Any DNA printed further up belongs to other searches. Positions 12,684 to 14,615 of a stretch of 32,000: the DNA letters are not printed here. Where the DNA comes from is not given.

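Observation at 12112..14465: Two-gene module: TIR-like/deoxyribosyltransferase-like protein plus a 543-aa orphan, joined by a decayed attC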

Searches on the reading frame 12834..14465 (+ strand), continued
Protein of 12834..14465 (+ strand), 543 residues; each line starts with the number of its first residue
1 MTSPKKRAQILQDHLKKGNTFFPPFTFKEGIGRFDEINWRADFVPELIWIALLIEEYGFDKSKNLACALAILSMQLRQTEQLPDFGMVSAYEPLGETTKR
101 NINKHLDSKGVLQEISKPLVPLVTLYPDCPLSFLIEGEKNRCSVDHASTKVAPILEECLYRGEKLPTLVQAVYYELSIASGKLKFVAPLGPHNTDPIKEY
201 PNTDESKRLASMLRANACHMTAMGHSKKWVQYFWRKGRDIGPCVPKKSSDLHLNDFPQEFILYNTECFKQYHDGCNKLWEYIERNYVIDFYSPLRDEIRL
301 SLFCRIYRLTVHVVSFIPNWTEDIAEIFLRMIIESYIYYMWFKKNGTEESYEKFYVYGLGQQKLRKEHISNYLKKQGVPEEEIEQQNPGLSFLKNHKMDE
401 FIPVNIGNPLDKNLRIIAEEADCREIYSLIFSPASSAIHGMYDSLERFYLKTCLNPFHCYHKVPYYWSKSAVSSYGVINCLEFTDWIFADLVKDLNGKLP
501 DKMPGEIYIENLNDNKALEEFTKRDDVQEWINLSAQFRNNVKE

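Call 75: fold_search(model_id=the predicted structure, library=pdb)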
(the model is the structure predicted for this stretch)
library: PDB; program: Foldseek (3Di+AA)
matches with E <= 10: 64; with E <= 0.001: 0
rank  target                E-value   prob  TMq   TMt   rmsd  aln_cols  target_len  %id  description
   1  8th4_A                7.4e-01  0.04  0.08  0.10  27.6       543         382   11  Structure of AT118-L Nanobody Antagonist in Complex with the Angiotensin II Type I Receptor and Losartan (released 2024-05-22)
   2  9okf                  1.6e+00  0.03  0.10  0.11  29.9       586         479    9  Cryo-EM structure of human SV2A in the apo state (released 2025-12-10)
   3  6zon_M                1.7e+00  0.04  0.08  0.11  27.0       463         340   12  SARS-CoV-2 Nsp1 bound to a human 43S preinitiation ribosome complex - state 1 (released 2020-07-29)
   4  8xtw                  2.1e+00  0.04  0.10  0.13  31.1       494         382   10  Structure of human VAChT in complex with acetylcholine (released 2024-12-25)
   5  8fok_B                2.4e+00  0.02  0.08  0.09  25.7       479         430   11  Cryo-EM structure of S. cerevisiae DNA polymerase alpha-primase complex in the DNA elongation state (released 2023-05-31)
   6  8bbf_B                2.5e+00  0.02  0.08  0.05  26.4       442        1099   14  Structure of the IFT-A complex; IFT-A1 module (released 2022-12-07)
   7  8q7h_B                2.5e+00  0.01  0.08  0.05  31.7       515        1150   10  Structure of CUL9-RBX1 ubiquitin E3 ligase complex in unneddylated and neddylated conformation - focused cullin dimer (released 2024-04-17)
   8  4or2_A                2.9e+00  0.04  0.12  0.16  19.0       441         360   10  Human class C G protein-coupled metabotropic glutamate receptor 1 in complex with a negative allosteric modulator (released 2014-03-19)
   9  8tf5                  3.1e+00  0.02  0.08  0.11  29.4       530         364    9  Crystal structure of orphan G protein-coupled receptor 6, pseudoapo form (released 2024-12-04)
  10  3oe8_A                3.4e+00  0.06  0.11  0.13  28.1       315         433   11  Crystal structure of the CXCR4 chemokine receptor in complex with a small molecule antagonist IT1t in P1 spacegroup (released 2010-10-27)
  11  1w9c_A                3.6e+00  0.03  0.09  0.13  26.7       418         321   10  Proteolytic fragment of CRM1 spanning six C-terminal HEAT repeats (released 2004-12-03)
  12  4or2_B                3.6e+00  0.03  0.13  0.15  19.8       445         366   10  Human class C G protein-coupled metabotropic glutamate receptor 1 in complex with a negative allosteric modulator (released 2014-03-19)
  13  4akk_B                3.7e+00  0.02  0.08  0.11  32.1       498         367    9  Structure of the NasR transcription antiterminator (released 2012-06-20)
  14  6yam_y                3.7e+00  0.02  0.09  0.08  28.3       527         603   11  Mammalian 48S late-stage translation initiation complex (LS48S+eIF3 IC) with beta-globin mRNA (released 2020-04-08)
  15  9cpa_y                3.7e+00  0.02  0.09  0.08  28.3       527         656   11  Structure of a Mammalian DHX29-bound 43S Pre-initiation Complex (released 2025-07-23)
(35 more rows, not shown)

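Call 77: search_protein_families(library=pfam, proteins=[L057:700-2163:-, L058:545-1063:+, L060:86-601:+, L061:1858-2508:+, L063:1036-2187:+, L065:218-820:+, L066:726-2207:+, L069:110-1045:+, L071:204-1175:+, L073:4114-4944:+], max_evalue=0.001)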
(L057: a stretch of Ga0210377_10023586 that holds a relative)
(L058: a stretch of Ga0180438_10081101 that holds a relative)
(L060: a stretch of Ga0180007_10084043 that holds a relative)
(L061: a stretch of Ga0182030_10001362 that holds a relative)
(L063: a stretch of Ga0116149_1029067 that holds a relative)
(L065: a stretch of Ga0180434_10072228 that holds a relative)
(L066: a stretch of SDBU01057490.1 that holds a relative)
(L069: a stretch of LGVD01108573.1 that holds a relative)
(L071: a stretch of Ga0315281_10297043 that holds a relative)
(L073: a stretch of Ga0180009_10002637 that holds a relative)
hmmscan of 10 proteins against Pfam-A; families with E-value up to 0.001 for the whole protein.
L057:700-2163:- (487 aa): 0 families

L058:545-1063:+ (172 aa): 0 families

L060:86-601:+ (171 aa): 0 families

L061:1858-2508:+ (216 aa): 3 families
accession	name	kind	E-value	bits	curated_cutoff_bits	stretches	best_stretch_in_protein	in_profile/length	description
PF14279.12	HNH_5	-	1.7e-10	41.1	27.5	1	131-182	1-52/56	HNH endonuclease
PF13395.12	HNH_4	-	3.2e-09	37.1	22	1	131-179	1-54/54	HNH endonuclease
PF01844.29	HNH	-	1.5e-08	35.1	21.4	1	131-176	1-47/47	HNH endonuclease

L063:1036-2187:+ (383 aa): 1 family
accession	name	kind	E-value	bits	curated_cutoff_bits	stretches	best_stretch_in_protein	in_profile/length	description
PF01420.25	Methylase_S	-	2.7e-27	96.4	22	2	190-344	1-143/168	Type I restriction modification DNA specificity domain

L065:218-820:+ (200 aa): 0 families

L066:726-2207:+ (493 aa): 1 family
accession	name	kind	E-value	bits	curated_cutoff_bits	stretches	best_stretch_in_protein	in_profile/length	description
PF00078.32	RVT_1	-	6.1e-40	137.6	29.6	1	140-370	1-204/205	Reverse transcriptase (RNA-dependent DNA polymerase)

L069:110-1045:+ (311 aa): 0 families

L071:204-1175:+ (323 aa): 2 families
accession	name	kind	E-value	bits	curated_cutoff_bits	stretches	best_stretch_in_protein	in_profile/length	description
PF06616.17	BsuBI_PstI_RE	-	7.2e-64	214.3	27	1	162-315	1-154/154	BsuBI/PstI restriction endonuclease domain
PF17728.7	BsuBI_PstI_RE_N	-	4.8e-53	179.2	27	1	13-150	2-139/140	BsuBI/PstI restriction endonuclease HTH domain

L073:4114-4944:+ (276 aa): 0 families

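Call 78: search_protein_families(library=padloc, proteins=[L057:700-2163:-, L058:545-1063:+, L060:86-601:+, L061:1858-2508:+, L063:1036-2187:+, L065:218-820:+, L066:726-2207:+, L069:110-1045:+, L071:204-1175:+, L073:4114-4944:+], max_evalue=0.01)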
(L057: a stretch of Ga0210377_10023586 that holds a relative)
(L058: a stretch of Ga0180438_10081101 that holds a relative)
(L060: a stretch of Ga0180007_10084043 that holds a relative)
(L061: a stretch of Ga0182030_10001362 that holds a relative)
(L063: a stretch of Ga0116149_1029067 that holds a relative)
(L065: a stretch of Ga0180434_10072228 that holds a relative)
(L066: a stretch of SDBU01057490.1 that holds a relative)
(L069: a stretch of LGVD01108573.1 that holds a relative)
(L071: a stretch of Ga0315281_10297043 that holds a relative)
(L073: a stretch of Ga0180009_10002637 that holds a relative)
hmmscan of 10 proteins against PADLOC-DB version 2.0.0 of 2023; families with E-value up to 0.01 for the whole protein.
L057:700-2163:- (487 aa): 0 families

L058:545-1063:+ (172 aa): 0 families

L060:86-601:+ (171 aa): 0 families

L061:1858-2508:+ (216 aa): 17 families
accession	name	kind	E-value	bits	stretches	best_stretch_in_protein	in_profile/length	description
PDLC00315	PtuB1|PtuB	-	1.2e-05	23.2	1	124-179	26-82/227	Unknown function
PDLC00348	PtuB1|PtuB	-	1.3e-05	22.8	1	119-175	43-102/198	Unknown function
PDLC00337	PtuB1|PtuB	-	1.7e-05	22.8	1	122-181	50-112/216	Unknown function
PDLC00973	Cas9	-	0.00017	18.3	1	129-181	605-663/830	CRISPR subtype II RNA-guided endonuclease Cas9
PDLC01256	Cas9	-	0.00022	18.2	1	129-181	512-566/711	"CAS-II-A,CAS-II-B,CAS-II-C; effector__SPE"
PDLC01460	Cas9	-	0.00024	17.4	1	129-181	500-555/901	"CAS-II-A,CAS-II-B,CAS-II-C; effector__SPE"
PDLC00350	PtuB1|PtuB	-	0.00039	18.4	1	123-184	44-110/224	Unknown function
PDLC02859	DpdF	-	0.0011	15.5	1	124-173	3-52/545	DpdF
PDLC00353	PtuB1|PtuB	-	0.0016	16.3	1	122-165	44-85/196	Unknown function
PDLC03478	REase_II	-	0.0026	15.5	1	109-174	90-159/219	Type II restriction enzyme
PDLC00325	PtuB1|PtuB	-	0.0032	15.1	1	130-179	53-107/213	Unknown function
PDLC00356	PtuB1|PtuB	-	0.0032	15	1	124-166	46-86/196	Unknown function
PDLC00324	PtuB1|PtuB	-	0.0037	15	1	120-170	34-86/209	Unknown function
PDLC00332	PtuB1|PtuB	-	0.0059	14.4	1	117-169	37-90/212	Unknown function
PDLC04262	PDC-M01B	-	0.0093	13.7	0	142-187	90-137/259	-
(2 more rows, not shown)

L063:1036-2187:+ (383 aa): 105 families (the best 25 are shown)
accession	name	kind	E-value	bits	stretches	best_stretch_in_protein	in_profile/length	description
PDLC03062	Specificity_I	-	8.3e-101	335.9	1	12-383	10-375/375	Type I specificity subunit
PDLC03053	Specificity_I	-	1.6e-57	193.6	1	139-383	142-388/397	Type I specificity subunit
PDLC03107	Specificity_I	-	7.2e-47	158.3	1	133-383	135-392/392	Type I specificity subunit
PDLC03119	Specificity_I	-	5.1e-46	155.3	3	133-200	138-205/393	Type I specificity subunit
PDLC03084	Specificity_I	-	5.6e-42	142.5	1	99-383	94-390/392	Type I specificity subunit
PDLC03067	Specificity_I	-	5e-40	135.6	1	13-328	9-325/383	Type I specificity subunit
PDLC03162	Specificity_I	-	1.1e-39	134.5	2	97-292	101-316/431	Type I specificity subunit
PDLC03132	Specificity_I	-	4.8e-38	129.3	1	28-183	27-181/387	Type I specificity subunit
PDLC03069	Specificity_I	-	5.1e-37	125.9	1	100-383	92-387/387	Type I specificity subunit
PDLC03150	Specificity_I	-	8.8e-37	125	1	16-181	49-217/475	Type I specificity subunit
PDLC03099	Specificity_I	-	8.4e-36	121.9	2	190-383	198-390/405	Type I specificity subunit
PDLC03108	Specificity_I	-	2.4e-34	117.4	2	188-341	32-184/452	Type I specificity subunit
PDLC03129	Specificity_I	-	3.3e-33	113.1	1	130-383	135-396/431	Type I specificity subunit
PDLC03194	Specificity_I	-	5.1e-29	99.5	1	95-383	99-391/391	Type I specificity subunit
PDLC03061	Specificity_I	-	8.4e-29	98.8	1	102-379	83-358/360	Type I specificity subunit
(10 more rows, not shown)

L065:218-820:+ (200 aa): 0 families

L066:726-2207:+ (493 aa): 89 families (the best 25 are shown)
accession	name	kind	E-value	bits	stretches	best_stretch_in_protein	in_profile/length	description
PDLC01136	RT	-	1.2e-66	222.9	1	80-346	4-248/263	RT (reverse transcriptase)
PDLC02063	Cas1_IIIb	-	6.2e-41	138.6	1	86-344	13-262/617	-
PDLC03688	HEase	-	2e-39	133.8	1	59-286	8-233/599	homing endonuclease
PDLC03754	RT_UG17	-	1.4e-31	107.8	1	77-405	6-298/429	DRT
PDLC03756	RT_UG19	-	1.3e-29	101.7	2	202-320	143-252/562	DRT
PDLC03698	HEase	-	1e-27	94.5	1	81-297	256-470/834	homing endonuclease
PDLC03766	Drt9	-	1.5e-26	91.2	1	121-370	74-303/488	DRT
PDLC01607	RT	-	6.8e-26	89.4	1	140-370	1-160/161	"CAS-I,CAS-II,CAS-III,CAS-IV,CAS-V,CAS-VI; acquisition_associated"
PDLC03759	RT_UG21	-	3.4e-25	86.8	2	202-343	140-265/503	DRT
PDLC03778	RT_UG39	-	5.1e-22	76.5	2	78-234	71-229/541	DRT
PDLC03757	Drt2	-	1.7e-20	71.5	2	257-371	282-382/502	DRT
PDLC03764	RT_UG26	-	1.5e-19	68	1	121-344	45-260/398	DRT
PDLC03760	RT_UG22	-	3.8e-18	63.8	1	119-352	44-249/476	DRT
PDLC03779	RT_UG4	-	2.7e-17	60.9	1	96-342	17-245/307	DRT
PDLC03785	RT_UG9_large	-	3.5e-17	59.9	1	119-352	278-509/772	DRT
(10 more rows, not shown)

L069:110-1045:+ (311 aa): 0 families

L071:204-1175:+ (323 aa): 5 families
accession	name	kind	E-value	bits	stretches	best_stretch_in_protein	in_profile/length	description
PDLC03420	REase_II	-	3e-136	451.7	1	10-322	4-316/317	Type II restriction enzyme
PDLC03359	MTase_II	-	3.6e-127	423.7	1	11-321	529-839/840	Type II methyltransferase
PDLC03412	REase_II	-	3.6e-55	185.5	1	9-318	8-322/324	Type II restriction enzyme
PDLC03589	REase_II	-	8.7e-15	52.5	1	164-312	189-347/364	Type II restriction enzyme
PDLC03056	Specificity_I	-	0.0033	14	1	30-111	29-109/590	Type I specificity subunit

L073:4114-4944:+ (276 aa): 0 families

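Call 79: get_annotated_region(hit=H2, flank=4000)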
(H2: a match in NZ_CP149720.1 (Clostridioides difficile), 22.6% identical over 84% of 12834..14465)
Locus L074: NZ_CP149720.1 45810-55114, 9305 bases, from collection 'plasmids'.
description: Clostridioides difficile strain Z1322HCD0102 plasmid pZ1322HCD0102-2, complete sequence
organism: Clostridioides difficile (NCBI taxid 1496)
taxonomy: Bacteria; Bacillota; Clostridia; Peptostreptococcales; Peptostreptococcaceae; Clostridioides; Clostridioides difficile
host: -; source: -; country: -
typing (MOB-suite, as given by PLSDB): non-mobilizable
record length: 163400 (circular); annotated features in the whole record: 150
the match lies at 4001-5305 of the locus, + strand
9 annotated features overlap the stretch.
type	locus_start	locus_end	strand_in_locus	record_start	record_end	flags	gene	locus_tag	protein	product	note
CDS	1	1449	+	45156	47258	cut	-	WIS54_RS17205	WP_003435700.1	EAL domain-containing protein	-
CDS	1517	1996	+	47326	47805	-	rlmH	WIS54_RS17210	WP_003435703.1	23S rRNA (pseudouridine(1915)-N(3))-methyltransferase RlmH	GO:0006364 - rRNA processing [Evidence IEA]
CDS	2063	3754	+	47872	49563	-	-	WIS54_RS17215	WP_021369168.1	hypothetical protein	-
CDS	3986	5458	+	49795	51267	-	-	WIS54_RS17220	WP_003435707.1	DUF5677 domain-containing protein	-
CDS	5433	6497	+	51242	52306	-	-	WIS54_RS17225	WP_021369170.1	hypothetical protein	-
CDS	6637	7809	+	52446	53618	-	-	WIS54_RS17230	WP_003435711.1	transposase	-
CDS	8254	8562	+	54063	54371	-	-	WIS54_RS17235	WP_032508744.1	PTS sugar transporter subunit IIB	GO:0008643 - carbohydrate transport [Evidence IEA]; GO:0009401 - phosphoenolpyruvate-dependent sugar phosphotransferase ...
CDS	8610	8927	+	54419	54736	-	-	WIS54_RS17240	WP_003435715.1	PTS lactose/cellobiose transporter subunit IIA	GO:0009401 - phosphoenolpyruvate-dependent sugar phosphotransferase system [Evidence IEA]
CDS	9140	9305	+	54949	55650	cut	-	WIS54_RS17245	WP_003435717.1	GntR family transcriptional regulator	-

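Call 80: get_annotated_region(hit=H3, flank=4000)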
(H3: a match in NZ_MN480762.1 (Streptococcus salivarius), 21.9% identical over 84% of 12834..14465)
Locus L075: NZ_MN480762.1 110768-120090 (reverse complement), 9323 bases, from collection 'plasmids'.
description: Streptococcus salivarius strain NU10 plasmid pSsal-NU10, complete sequence
organism: Streptococcus salivarius (NCBI taxid 1304)
taxonomy: Bacteria; Bacillota; Bacilli; Lactobacillales; Streptococcaceae; Streptococcus; Streptococcus salivarius
host: -; source: -; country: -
typing (MOB-suite, as given by PLSDB): non-mobilizable; replicon rep_cluster_199
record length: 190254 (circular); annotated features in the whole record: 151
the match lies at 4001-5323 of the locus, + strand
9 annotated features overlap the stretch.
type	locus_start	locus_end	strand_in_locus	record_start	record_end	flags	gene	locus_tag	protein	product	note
CDS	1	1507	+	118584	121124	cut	-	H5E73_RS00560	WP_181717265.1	SspB-related isopeptide-forming adhesin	-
CDS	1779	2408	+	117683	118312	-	-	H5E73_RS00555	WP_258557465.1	hypothetical protein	-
CDS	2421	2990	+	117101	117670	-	-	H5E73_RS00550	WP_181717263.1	hypothetical protein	-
CDS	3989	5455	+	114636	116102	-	-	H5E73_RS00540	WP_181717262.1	DUF5677 domain-containing protein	-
CDS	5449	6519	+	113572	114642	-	-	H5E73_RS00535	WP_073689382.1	hypothetical protein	-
CDS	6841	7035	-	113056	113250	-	-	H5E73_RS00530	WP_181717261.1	site-specific integrase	-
CDS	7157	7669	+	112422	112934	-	-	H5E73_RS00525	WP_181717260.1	GNAT family N-acetyltransferase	-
CDS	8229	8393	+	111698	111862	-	-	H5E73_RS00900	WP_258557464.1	hypothetical protein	-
CDS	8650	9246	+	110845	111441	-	-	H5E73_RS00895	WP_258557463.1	hypothetical protein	-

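Call 81: get_annotated_region(hit=H4, flank=4000)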
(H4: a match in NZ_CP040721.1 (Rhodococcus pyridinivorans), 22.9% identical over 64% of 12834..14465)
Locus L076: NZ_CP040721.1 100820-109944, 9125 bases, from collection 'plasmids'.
description: Rhodococcus pyridinivorans strain YF3 plasmid unnamed2, complete sequence
organism: Rhodococcus pyridinivorans (NCBI taxid 103816)
taxonomy: Bacteria; Actinomycetota; Actinomycetes; Mycobacteriales; Nocardiaceae; Rhodococcus; Rhodococcus pyridinivorans
host: -; source: prokaryote,Quinoline-degrading denitrifying bioreactor; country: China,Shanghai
typing (MOB-suite, as given by PLSDB): non-mobilizable; replicon rep_cluster_261
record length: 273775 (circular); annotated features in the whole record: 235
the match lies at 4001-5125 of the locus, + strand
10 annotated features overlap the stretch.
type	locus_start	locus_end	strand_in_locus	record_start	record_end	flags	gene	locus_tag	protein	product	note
CDS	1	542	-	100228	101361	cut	-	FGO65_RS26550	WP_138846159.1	hypothetical protein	-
CDS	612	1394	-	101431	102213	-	-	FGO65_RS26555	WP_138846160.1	hypothetical protein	-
CDS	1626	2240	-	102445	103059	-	-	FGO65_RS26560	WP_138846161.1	ATP-binding cassette domain-containing protein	-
CDS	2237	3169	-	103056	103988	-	-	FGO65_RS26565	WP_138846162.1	ABC transporter ATP-binding protein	-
CDS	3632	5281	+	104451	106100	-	-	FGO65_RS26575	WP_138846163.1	DUF5677 domain-containing protein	-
CDS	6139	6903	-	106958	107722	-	-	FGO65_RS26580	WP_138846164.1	hypothetical protein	-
CDS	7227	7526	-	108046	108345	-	-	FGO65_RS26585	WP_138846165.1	hypothetical protein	-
CDS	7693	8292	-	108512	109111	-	-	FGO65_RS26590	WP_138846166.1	hypothetical protein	-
CDS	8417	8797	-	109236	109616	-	-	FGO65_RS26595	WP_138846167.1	hypothetical protein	-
CDS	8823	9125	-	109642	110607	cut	-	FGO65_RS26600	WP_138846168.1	ribonuclease H family protein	-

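Call 82: search_protein_families(library=padloc, proteins=[L074:3986-5458:+, L074:5433-6497:+, L075:3989-5455:+, L075:5449-6519:+, L076:3632-5281:+, L074:2063-3754:+], max_evalue=0.001)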
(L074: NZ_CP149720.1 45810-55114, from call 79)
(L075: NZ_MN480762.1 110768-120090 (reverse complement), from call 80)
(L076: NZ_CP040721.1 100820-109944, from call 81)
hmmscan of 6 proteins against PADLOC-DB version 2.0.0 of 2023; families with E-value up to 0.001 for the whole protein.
L074:3986-5458:+ (490 aa): 1 family
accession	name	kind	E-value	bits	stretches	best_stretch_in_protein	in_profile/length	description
PDLC03826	DitA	-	7.4e-214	709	1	2-482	2-484/486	-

L074:5433-6497:+ (354 aa): 1 family
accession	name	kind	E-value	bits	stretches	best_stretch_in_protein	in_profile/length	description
PDLC03827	DitB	-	2.9e-120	399.4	1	3-352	2-359/361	-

L075:3989-5455:+ (488 aa): 1 family
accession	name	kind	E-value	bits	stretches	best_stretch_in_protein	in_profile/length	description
PDLC03826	DitA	-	5.7e-221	732.5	1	1-483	2-480/486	-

L075:5449-6519:+ (356 aa): 1 family
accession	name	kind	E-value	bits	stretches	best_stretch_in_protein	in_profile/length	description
PDLC03827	DitB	-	3.9e-119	395.7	1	1-350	5-359/361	-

L076:3632-5281:+ (549 aa): 1 family
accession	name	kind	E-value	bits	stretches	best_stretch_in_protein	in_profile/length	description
PDLC03826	DitA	-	3.6e-14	50.5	1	359-499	306-443/486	-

L074:2063-3754:+ (563 aa): 0 families

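Call 85: search_protein_families(library=ncbifam, proteins=[window:12834-14465:+], max_evalue=0.1)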
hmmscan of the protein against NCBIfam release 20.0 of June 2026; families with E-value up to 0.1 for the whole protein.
window:12834-14465:+ (543 aa): 0 families

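Call 86: search_protein_families(library=phrogs, proteins=[window:12834-14465:+], max_evalue=0.01)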
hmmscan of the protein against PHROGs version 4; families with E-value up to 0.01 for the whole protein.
window:12834-14465:+ (543 aa): 0 families

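Call 112: find_related_loci(query=A2, collection=viral_contigs, flank=4000)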
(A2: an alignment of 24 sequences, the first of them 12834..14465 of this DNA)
Query A2 (543 aa) in viral_contigs; peptide patterns used: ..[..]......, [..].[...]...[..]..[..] (x = any residue, [..] = any of these).
10 stretches matched a pattern, but none encodes a relative of the query by tblastn (E <= 1e-3).
